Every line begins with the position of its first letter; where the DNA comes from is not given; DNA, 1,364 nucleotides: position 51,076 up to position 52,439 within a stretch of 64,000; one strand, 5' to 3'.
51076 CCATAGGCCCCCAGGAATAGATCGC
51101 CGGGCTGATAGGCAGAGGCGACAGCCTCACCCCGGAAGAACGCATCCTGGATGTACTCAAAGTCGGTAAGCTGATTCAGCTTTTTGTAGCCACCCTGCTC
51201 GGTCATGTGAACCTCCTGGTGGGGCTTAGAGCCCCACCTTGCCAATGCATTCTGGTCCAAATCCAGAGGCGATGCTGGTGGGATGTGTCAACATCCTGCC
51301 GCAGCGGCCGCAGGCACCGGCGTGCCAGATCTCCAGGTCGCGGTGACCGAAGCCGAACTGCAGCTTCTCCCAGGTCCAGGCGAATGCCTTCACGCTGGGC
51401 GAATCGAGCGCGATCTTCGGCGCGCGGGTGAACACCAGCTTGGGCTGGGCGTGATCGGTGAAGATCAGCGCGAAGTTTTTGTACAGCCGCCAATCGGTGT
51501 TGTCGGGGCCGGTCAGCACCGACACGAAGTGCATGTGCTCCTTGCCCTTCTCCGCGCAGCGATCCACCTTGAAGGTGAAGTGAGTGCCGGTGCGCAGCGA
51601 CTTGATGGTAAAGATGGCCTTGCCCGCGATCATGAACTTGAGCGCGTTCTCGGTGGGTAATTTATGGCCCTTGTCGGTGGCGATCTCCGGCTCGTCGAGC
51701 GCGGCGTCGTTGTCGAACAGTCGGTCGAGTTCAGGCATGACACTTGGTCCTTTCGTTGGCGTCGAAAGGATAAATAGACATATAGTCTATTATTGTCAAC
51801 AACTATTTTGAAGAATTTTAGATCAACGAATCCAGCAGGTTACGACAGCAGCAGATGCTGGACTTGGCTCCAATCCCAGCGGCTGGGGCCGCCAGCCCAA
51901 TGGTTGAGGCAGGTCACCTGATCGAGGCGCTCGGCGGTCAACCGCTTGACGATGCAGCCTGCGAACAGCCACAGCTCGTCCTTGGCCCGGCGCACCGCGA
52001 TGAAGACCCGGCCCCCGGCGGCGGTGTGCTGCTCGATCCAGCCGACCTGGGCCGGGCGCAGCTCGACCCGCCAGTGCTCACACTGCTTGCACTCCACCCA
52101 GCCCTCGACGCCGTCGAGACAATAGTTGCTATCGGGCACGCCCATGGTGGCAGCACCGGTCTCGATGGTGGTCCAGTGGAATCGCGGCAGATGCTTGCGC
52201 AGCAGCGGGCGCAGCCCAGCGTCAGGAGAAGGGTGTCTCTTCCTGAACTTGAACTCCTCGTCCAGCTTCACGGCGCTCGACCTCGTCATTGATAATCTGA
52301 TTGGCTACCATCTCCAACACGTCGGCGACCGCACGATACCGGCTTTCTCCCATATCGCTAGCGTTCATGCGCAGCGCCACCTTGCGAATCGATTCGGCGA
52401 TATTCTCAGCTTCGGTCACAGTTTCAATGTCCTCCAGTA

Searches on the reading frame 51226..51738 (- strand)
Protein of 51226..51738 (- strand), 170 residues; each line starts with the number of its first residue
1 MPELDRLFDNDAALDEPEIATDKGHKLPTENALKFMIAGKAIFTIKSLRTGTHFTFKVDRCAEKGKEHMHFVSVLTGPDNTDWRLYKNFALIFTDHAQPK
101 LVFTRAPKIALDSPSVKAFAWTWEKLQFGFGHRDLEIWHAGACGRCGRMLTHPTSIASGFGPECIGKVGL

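Call 82: search_protein_families(library=phrogs, proteins=[window:51226-51738:-], max_evalue=0.001)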
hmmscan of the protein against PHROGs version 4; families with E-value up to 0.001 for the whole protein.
window:51226-51738:- (170 aa): 5 families
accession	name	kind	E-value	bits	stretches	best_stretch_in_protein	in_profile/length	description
phrog_20259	-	unknown function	1.2e-32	113.7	1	30-168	9-137/140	-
phrog_636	-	unknown function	1.5e-06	29.6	1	140-169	204-233/254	-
phrog_25989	-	unknown function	7.1e-06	27.2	1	142-168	4-30/70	-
phrog_6032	-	unknown function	1.4e-05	26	1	141-167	247-273/296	-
phrog_4046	-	unknown function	0.00013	22.5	1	140-169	271-300/301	-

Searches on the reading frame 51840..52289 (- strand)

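Call 82: search_protein_families(library=phrogs, proteins=[window:51840-52289:-], max_evalue=0.001)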
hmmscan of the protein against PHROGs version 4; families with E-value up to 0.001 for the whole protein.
window:51840-52289:- (149 aa): 2 families
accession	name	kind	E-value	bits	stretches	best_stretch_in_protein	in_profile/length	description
phrog_2165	-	DNA, RNA and nucleotide metabolism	9.9e-18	65.3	1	30-125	11-119/141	DNA helicase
phrog_93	-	DNA, RNA and nucleotide metabolism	6e-05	22.9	1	36-101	374-431/613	endonuclease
